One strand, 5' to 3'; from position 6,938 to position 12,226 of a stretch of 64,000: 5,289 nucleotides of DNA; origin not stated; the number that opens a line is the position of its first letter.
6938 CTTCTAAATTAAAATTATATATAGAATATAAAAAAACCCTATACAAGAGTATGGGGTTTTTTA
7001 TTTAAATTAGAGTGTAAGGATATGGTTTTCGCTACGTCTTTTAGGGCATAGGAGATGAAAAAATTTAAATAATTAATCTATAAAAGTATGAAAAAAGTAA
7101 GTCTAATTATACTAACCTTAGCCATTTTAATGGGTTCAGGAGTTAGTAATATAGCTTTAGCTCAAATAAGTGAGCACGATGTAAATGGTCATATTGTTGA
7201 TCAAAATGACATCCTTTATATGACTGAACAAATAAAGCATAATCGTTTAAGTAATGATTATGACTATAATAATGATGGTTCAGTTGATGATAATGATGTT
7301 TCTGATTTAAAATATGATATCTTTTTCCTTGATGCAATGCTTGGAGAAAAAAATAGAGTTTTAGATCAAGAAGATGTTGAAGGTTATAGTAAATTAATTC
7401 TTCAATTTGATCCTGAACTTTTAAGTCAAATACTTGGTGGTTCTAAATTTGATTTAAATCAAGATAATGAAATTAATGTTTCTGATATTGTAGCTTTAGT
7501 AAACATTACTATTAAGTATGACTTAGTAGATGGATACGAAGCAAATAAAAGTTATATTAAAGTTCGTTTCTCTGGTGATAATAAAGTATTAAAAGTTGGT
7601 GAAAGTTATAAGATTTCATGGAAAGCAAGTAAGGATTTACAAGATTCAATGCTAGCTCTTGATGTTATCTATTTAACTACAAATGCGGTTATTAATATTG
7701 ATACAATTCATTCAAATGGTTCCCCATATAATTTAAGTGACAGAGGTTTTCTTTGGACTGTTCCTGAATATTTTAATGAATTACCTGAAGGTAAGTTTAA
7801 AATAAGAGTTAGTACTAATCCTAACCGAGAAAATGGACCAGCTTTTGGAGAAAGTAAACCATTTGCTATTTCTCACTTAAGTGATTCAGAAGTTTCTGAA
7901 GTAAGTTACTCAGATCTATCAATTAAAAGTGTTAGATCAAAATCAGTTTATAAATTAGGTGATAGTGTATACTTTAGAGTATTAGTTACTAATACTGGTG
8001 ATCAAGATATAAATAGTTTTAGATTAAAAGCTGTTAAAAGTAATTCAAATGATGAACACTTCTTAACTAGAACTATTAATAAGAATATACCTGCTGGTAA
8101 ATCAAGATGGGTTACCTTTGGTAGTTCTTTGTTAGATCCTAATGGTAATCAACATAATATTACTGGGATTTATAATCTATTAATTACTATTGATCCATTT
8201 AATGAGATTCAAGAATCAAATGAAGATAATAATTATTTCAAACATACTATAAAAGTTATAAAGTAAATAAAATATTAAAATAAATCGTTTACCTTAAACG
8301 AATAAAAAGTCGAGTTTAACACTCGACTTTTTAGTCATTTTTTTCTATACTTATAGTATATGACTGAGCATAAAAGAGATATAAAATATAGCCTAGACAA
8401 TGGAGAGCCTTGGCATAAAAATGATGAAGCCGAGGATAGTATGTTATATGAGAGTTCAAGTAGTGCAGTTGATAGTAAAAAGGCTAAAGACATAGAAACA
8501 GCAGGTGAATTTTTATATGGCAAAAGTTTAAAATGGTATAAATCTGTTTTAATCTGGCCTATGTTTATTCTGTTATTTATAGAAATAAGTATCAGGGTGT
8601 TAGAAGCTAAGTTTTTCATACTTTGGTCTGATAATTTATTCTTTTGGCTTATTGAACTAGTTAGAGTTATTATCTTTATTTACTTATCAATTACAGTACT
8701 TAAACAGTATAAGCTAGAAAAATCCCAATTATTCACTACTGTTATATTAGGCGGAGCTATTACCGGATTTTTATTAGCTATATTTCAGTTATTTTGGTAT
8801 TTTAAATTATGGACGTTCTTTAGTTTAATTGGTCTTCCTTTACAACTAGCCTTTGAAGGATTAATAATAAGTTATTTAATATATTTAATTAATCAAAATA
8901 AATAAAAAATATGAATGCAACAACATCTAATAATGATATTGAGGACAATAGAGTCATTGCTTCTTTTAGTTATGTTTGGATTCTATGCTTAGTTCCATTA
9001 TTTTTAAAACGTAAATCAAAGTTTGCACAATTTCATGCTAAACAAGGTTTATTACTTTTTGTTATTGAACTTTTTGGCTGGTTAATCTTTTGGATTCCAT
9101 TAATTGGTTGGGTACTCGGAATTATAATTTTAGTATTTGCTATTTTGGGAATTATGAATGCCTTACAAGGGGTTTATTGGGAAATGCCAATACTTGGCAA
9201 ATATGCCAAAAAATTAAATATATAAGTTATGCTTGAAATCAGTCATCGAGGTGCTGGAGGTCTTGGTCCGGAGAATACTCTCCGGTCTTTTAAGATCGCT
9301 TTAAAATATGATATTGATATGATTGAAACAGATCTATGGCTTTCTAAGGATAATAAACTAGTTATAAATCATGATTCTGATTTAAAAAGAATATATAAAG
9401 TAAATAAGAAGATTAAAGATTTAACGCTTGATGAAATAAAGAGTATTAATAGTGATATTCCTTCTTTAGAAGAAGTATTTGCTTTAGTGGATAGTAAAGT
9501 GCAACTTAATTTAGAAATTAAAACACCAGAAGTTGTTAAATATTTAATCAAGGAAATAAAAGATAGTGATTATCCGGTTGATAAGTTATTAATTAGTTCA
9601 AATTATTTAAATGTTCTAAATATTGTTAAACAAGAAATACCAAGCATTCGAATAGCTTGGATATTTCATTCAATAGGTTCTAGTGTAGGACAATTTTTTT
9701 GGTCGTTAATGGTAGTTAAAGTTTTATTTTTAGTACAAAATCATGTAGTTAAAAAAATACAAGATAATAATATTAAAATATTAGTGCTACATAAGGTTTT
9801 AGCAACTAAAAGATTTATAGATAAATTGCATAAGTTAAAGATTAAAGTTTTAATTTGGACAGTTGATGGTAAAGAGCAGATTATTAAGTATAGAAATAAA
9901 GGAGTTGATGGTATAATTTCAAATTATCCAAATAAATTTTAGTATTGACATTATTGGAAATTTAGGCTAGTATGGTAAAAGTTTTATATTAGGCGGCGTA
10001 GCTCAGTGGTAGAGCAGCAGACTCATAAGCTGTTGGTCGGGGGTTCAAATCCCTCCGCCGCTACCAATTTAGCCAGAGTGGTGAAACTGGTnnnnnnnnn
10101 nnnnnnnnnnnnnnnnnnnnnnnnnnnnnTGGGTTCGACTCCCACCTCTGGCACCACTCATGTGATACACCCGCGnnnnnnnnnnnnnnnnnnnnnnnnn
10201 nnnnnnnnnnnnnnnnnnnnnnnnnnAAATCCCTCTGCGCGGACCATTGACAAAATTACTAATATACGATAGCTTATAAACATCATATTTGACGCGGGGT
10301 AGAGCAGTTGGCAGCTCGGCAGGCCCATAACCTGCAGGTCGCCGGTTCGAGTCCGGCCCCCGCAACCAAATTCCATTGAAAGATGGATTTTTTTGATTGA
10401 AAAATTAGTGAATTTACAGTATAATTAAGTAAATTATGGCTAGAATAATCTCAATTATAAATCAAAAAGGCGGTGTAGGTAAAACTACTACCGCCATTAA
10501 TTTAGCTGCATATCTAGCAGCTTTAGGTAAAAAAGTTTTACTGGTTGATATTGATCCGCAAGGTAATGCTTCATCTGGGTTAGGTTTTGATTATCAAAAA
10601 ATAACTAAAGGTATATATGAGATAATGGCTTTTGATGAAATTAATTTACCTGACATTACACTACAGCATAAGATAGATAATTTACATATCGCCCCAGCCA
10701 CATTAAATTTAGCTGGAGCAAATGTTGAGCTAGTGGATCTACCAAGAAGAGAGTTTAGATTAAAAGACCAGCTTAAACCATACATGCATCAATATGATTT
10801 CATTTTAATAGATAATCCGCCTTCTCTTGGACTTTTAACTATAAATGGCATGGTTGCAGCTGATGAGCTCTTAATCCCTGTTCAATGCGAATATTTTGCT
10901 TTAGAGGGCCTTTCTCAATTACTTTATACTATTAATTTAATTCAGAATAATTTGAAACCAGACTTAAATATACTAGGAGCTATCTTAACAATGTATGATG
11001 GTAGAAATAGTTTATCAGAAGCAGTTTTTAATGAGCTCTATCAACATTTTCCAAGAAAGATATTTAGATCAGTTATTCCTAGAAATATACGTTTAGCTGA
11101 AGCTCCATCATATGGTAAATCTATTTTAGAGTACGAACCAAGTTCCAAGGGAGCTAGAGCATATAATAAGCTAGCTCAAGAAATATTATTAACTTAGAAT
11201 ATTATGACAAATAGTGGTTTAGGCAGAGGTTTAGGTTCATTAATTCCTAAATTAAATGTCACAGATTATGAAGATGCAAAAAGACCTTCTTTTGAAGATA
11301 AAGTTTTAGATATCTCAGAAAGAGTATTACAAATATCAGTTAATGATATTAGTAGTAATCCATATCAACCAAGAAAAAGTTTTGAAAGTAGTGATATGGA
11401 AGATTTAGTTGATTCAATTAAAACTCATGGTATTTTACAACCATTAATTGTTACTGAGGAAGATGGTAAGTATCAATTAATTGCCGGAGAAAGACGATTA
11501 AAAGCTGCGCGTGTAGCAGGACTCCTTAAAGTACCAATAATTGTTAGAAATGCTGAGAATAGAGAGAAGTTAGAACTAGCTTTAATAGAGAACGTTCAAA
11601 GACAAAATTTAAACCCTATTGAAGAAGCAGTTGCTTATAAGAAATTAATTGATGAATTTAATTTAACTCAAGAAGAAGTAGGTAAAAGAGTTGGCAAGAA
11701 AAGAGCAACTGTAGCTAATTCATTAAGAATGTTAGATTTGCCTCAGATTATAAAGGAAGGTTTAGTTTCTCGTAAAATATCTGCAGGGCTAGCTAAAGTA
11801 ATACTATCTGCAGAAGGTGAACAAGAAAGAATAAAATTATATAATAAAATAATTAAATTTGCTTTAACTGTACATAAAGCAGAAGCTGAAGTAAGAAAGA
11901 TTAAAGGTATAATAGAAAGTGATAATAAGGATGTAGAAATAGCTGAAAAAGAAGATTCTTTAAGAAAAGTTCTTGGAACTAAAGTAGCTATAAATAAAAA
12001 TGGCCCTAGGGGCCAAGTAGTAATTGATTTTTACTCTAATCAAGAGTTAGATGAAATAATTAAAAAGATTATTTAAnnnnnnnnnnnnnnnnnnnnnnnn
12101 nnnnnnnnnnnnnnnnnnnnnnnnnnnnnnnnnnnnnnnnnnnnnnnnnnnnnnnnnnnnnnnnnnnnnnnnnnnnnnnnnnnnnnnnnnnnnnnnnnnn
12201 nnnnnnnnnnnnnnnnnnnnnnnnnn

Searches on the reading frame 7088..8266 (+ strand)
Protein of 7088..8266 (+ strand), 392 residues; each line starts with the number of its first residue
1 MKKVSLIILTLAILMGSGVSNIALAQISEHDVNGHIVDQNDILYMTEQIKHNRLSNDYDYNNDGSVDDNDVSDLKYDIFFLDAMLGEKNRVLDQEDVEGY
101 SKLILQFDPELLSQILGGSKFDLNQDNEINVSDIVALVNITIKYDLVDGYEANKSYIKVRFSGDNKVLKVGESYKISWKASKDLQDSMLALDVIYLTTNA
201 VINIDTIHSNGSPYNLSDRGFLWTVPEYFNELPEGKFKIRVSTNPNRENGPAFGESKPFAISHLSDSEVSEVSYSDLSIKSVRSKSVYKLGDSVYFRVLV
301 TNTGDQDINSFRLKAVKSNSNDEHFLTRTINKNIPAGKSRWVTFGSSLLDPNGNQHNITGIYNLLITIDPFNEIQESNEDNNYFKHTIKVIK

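Call 38: search_protein_families(library=pfam, proteins=[window:7088-8266:+], max_evalue=0.001)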
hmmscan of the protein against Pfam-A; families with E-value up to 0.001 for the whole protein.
window:7088-8266:+ (392 aa): 1 family
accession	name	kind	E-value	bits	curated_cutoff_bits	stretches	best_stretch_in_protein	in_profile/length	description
PF07705.17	CARDB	-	2.3e-07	31.4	22.7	1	276-384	3-99/101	CARDB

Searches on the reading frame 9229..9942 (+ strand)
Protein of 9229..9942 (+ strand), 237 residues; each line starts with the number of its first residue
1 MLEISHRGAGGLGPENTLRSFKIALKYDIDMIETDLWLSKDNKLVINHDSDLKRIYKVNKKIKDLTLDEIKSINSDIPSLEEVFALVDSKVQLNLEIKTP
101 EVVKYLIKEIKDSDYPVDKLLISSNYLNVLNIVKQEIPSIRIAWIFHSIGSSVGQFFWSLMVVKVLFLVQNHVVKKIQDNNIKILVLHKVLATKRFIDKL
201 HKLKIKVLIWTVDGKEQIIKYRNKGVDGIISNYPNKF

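Call 38: search_protein_families(library=pfam, proteins=[window:9229-9942:+], max_evalue=0.001)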
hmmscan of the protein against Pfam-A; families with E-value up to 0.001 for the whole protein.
window:9229-9942:+ (237 aa): 1 family
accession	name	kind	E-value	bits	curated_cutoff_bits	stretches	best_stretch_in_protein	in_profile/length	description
PF03009.23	GDPD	-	5.2e-35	122.1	23.6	1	6-235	1-243/244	Glycerophosphoryl diester phosphodiesterase family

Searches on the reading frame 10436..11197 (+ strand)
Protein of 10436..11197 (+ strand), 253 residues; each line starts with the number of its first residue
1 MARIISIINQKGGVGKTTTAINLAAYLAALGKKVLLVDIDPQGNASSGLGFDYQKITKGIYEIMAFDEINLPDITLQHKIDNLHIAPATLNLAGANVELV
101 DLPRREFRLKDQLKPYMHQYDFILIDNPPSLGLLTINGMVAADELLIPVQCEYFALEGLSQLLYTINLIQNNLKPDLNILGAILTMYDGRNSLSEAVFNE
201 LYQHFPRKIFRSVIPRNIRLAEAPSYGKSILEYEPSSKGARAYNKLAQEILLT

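Call 38: search_protein_families(library=pfam, proteins=[window:10436-11197:+], max_evalue=0.001)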
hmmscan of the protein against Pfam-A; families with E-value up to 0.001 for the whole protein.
window:10436-11197:+ (253 aa): 9 families
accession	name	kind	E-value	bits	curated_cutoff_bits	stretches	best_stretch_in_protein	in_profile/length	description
PF13614.12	AAA_31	-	3.4e-66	223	27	1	3-179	2-177/177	AAA domain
PF01656.29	CbiA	-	2e-29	102.5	25.4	1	5-230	1-125/125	CobQ/CobB/MinD/ParA nucleotide binding domain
PF10609.15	ParA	-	8.2e-12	45.5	27.1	1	3-45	4-46/246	NUBPL iron-transfer P-loop NTPase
PF00142.24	Fer4_NifH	-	1.7e-10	41.2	25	1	8-47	5-44/271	4Fe-4S iron sulfur cluster binding proteins, NifH/frxC family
PF09140.17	MipZ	-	3.5e-10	40.1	20.7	1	4-156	2-136/262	ATPase MipZ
PF06564.18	CBP_BcsQ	-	4.7e-10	39.8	21.3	1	6-249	5-232/234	Cellulose biosynthesis protein BcsQ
PF02374.21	ArsA_ATPase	-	7e-09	35.8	24.3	1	8-72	6-70/305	Anion-transporting ATPase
PF07015.17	VirC1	-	0.00066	19.5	24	0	4-40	3-39/231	VirC1 protein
PF00448.28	SRP54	-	0.00087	19.4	22.7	0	13-40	11-38/196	SRP54-type protein, GTPase domain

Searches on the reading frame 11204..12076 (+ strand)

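Call 38: search_protein_families(library=pfam, proteins=[window:11204-12076:+], max_evalue=0.001)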
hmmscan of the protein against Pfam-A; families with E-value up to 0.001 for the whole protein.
window:11204-12076:+ (290 aa): 3 families
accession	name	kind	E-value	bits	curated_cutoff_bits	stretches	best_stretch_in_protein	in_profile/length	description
PF17762.8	HTH_ParB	-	9.5e-32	109.6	22.6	1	134-234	1-101/102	ParB HTH domain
PF02195.25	ParB_N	-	1.5e-31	108.7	26.3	1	40-132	2-95/95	ParB N-terminal domain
PF23552.2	ParB_C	-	3.7e-09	36.3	23.8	1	242-289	1-49/50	ParB dimerisation domain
